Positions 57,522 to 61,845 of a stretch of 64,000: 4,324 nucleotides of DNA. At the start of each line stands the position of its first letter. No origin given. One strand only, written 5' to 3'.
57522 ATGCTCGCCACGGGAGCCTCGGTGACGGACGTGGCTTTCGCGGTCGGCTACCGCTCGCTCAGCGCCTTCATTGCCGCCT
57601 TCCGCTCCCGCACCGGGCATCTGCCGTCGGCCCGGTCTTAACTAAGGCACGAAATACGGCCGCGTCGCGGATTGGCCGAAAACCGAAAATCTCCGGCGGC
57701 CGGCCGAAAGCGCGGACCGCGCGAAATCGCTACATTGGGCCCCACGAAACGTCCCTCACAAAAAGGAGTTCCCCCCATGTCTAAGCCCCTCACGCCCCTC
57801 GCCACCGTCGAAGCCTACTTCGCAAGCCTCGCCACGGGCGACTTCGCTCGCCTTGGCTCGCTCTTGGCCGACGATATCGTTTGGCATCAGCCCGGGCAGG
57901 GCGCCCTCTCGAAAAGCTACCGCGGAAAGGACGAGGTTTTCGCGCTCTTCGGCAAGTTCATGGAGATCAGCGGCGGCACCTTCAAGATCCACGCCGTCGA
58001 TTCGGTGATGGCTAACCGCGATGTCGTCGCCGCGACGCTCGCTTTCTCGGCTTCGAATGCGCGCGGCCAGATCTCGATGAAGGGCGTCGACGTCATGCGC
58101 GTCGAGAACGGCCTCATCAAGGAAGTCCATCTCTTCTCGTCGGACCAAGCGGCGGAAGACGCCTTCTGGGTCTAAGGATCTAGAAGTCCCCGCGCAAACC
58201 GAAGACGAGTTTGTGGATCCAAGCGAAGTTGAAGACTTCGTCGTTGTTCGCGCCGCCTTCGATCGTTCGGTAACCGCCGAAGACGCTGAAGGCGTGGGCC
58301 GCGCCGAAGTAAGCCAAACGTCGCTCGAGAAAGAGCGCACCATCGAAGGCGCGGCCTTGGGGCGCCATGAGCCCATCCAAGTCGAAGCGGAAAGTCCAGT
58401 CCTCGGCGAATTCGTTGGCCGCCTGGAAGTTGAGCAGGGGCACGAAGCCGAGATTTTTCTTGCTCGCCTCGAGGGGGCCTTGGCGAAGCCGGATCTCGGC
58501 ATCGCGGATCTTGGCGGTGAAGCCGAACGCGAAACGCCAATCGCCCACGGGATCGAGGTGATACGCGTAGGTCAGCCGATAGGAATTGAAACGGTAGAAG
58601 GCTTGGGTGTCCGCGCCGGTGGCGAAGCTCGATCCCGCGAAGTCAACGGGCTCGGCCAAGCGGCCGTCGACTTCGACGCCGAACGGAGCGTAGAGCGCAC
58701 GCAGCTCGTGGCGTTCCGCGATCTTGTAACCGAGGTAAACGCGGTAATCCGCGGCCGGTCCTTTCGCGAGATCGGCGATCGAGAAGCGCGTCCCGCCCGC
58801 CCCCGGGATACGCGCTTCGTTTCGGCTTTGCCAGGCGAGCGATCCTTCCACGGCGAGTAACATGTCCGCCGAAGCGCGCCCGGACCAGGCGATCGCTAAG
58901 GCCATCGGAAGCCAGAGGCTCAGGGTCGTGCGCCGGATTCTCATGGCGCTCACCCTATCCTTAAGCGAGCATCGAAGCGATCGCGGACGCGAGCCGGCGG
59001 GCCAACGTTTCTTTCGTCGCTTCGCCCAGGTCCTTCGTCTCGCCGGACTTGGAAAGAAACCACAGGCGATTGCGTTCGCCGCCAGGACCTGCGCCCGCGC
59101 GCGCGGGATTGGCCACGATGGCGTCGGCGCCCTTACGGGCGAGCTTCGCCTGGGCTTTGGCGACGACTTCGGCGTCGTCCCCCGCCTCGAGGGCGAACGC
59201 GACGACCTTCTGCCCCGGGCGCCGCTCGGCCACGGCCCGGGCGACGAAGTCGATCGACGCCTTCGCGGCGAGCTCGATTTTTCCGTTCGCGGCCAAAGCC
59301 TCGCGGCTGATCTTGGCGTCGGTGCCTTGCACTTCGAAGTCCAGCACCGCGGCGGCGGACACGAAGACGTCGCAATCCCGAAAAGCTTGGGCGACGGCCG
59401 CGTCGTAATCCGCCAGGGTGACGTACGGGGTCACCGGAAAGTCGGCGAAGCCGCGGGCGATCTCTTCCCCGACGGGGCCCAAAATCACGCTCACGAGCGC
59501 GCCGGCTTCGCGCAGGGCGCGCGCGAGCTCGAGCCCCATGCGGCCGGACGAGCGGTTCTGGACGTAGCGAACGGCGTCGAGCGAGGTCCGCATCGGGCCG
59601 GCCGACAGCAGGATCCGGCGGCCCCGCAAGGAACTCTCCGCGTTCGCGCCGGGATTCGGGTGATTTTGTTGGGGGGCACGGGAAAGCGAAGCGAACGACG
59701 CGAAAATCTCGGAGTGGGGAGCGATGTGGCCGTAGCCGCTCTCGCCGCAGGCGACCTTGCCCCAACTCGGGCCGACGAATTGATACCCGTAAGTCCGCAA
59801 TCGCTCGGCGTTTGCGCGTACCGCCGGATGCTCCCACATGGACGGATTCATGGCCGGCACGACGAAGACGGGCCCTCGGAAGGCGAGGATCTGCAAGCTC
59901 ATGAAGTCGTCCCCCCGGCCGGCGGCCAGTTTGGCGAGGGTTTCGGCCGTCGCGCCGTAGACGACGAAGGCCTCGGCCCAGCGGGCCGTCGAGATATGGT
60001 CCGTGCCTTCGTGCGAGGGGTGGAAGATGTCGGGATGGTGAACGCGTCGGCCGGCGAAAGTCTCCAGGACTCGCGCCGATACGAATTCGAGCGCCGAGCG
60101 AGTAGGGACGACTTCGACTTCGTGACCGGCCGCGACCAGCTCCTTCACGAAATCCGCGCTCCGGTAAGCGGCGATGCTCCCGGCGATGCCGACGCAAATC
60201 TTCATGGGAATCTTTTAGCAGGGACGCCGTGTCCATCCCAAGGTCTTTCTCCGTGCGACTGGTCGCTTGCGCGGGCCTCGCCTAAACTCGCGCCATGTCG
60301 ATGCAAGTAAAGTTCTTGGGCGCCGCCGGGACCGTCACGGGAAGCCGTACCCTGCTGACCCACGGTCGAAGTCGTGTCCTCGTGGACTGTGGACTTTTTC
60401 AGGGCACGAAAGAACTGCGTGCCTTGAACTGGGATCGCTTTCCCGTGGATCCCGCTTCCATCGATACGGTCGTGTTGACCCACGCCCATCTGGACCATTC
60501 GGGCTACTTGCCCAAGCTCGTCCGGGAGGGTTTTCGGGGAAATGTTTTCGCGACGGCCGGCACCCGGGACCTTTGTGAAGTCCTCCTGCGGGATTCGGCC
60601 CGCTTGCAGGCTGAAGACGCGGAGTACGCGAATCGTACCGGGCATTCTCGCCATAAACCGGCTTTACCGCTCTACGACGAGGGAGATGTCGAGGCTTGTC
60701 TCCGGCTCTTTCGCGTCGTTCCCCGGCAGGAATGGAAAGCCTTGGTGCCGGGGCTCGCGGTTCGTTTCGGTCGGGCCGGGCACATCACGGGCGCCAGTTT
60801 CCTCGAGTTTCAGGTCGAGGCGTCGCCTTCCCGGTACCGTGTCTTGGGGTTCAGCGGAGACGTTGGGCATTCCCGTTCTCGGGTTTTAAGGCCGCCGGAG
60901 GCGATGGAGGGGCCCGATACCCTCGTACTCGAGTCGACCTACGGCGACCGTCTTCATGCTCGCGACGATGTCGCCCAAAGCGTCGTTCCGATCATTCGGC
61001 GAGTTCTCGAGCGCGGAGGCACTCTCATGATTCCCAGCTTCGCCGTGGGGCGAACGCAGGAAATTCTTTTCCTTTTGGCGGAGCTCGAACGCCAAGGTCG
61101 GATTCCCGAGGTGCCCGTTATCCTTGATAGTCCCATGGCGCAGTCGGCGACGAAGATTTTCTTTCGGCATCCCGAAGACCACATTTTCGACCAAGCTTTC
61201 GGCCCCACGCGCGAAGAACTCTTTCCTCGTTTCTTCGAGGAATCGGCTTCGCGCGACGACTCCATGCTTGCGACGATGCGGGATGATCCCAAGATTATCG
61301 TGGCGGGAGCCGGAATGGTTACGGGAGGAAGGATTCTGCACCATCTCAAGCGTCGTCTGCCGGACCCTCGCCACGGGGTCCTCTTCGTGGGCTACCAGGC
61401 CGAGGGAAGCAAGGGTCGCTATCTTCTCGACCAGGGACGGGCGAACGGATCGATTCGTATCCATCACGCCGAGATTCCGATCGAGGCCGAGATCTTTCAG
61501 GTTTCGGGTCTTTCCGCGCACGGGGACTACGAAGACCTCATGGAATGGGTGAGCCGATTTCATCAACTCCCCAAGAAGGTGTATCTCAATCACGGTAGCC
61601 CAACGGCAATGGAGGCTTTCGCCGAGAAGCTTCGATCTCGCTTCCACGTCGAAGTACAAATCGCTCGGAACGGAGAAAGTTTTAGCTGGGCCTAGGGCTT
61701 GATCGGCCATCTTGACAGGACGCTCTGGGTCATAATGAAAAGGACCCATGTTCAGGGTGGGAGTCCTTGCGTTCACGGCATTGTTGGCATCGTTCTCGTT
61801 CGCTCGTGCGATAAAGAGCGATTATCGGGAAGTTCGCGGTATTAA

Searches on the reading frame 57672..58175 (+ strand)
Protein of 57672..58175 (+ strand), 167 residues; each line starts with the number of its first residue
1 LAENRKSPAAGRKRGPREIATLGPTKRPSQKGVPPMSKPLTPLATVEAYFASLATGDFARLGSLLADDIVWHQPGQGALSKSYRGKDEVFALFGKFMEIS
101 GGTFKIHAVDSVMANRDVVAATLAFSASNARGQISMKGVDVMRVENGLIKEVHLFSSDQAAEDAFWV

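Call 18: search_protein_families(library=pfam, proteins=[window:57672-58175:+], max_evalue=0.001)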
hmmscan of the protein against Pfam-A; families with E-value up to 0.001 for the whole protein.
window:57672-58175:+ (167 aa): 4 families
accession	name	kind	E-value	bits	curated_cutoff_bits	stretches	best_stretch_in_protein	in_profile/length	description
PF12680.13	SnoaL_2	-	1.8e-18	67.4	27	1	46-151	1-101/102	SnoaL-like domain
PF07366.18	SnoaL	-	1.4e-06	28.6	28.4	1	46-153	4-114/126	SnoaL-like polyketide cyclase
PF14534.12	DUF4440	-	1.6e-05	25.7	25.2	1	44-147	3-103/107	Domain of unknown function (DUF4440)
PF13474.12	SnoaL_3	-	0.00013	22.7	22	1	44-128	3-84/121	SnoaL-like domain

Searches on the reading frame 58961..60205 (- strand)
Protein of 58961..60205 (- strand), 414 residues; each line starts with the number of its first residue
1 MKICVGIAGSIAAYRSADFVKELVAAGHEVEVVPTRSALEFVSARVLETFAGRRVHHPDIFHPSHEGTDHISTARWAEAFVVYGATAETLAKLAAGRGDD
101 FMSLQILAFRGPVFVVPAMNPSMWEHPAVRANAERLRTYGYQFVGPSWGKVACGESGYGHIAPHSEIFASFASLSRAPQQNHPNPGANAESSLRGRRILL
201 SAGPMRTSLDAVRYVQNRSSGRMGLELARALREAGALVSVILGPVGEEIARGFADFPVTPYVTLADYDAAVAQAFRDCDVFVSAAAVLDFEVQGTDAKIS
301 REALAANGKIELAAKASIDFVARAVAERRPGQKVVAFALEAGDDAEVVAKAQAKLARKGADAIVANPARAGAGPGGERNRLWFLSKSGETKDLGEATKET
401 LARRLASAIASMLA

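Call 19: search_protein_families(library=pfam, proteins=[window:58961-60205:-], max_evalue=0.01)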
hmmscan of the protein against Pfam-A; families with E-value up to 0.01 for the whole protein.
window:58961-60205:- (414 aa): 3 families
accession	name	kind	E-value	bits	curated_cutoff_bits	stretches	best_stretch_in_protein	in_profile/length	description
PF04127.22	DFP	-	8.1e-40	137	22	1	193-383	1-185/186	DNA/pantothenate metabolism flavoprotein C-terminal domain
PF02441.25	Flavoprotein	-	9.8e-26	90.7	22.7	1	1-136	1-145/162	Flavoprotein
PF13439.12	Glyco_transf_4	-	0.0044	17.5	28.5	0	17-64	9-52/170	Glycosyltransferase Family 4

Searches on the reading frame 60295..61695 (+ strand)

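Call 8: search_protein_families(library=pfam, proteins=[window:60295-61695:+], max_evalue=1)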
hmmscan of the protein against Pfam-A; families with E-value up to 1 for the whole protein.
window:60295-61695:+ (466 aa): 6 families
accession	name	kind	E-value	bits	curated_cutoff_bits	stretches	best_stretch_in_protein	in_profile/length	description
PF10996.14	Beta-Casp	-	1.5e-30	106.6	27.7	1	254-377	1-120/120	Beta-Casp domain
PF07521.17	RMMBL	-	5.2e-17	62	21.6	1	393-456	1-62/63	Zn-dependent metallo-hydrolase RNA specificity domain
PF00753.33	Lactamase_B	-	1.1e-09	39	22.7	1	19-78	9-66/196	Metallo-beta-lactamase superfamily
PF12706.13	Lactamase_B_2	-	1.4e-08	35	27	1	27-110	2-83/200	Beta-lactamase superfamily domain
PF16661.11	Lactamase_B_6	-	0.0021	17.9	27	1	21-113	2-98/193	Metallo-beta-lactamase superfamily domain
PF23023.1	Anti-Pycsar_Apyc1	-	0.21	11.4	50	1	18-72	22-70/250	Anti-Pycsar protein Apyc1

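Call 9: search_protein_families(library=ncbifam, proteins=[window:60295-61695:+], max_evalue=1)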
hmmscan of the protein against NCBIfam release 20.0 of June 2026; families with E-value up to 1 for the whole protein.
window:60295-61695:+ (466 aa): 31 families (the best 25 are shown)
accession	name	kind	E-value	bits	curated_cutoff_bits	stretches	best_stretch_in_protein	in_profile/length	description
NF045584.1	cas14_MBL_CASP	equivalog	6.2e-106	355.1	800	1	3-452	1-427/612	type VII CRISPR-associated protein Cas14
TIGR03675.1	arCOG00543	equivalog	6.1e-83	279.1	580.2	1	3-463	175-628/631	beta-CASP ribonuclease aCPSF1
TIGR04122.1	Xnuc_lig_assoc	equivalog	8.9e-10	37.9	325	1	152-264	76-185/326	ligase-associated DNA damage response exonuclease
TIGR02651.1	RNase_Z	equivalog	0.00015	20.9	292.95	1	20-76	22-72/302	ribonuclease Z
NF033105.1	bla_subclass_B3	equivalog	0.00039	19.8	240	1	15-78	22-84/257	subclass B3 metallo-beta-lactamase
NF000801.0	PRK00055.1-3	equivalog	0.0013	17.9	252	1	3-76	2-74/307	ribonuclease Z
NF041809.1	Avs1a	equivalog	0.0021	16.9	420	0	18-70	9-61/387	AVAST type 1 anti-phage system MBL fold metallo-hydrolase Avs1a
NF000469.2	CAR_gen_B3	exception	0.0033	16.5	500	1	26-75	84-132/311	CAR family subclass B3 metallo-beta-lactamase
NF040644.1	blaPAM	exception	0.0039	16.3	615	1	12-77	53-117/287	PAM family subclass B3 metallo-beta-lactamase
NF000439.2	blaAIM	exception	0.0047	16.5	675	1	11-110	53-150/303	AIM family subclass B3 metallo-beta-lactamase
NF012229.1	bla_class_B_core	domain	0.0049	17.1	100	1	18-80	17-76/139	metallo-beta-lactamase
NF002558.0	PRK02126.1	subfamily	0.0051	15.8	315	1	24-80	26-72/345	ribonuclease Z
NF008887.0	PRK11921.1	equivalog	0.0062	15.4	635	1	51-90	67-106/396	anaerobic nitric oxide reductase flavorubredoxin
NF001911.0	PRK00685.1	equivalog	0.0081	15.7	144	1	18-78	10-63/228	metal-dependent hydrolase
NF033106.1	blaL1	exception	0.019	13.9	560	1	23-79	66-121/290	L1 family subclass B3 metallo-beta-lactamase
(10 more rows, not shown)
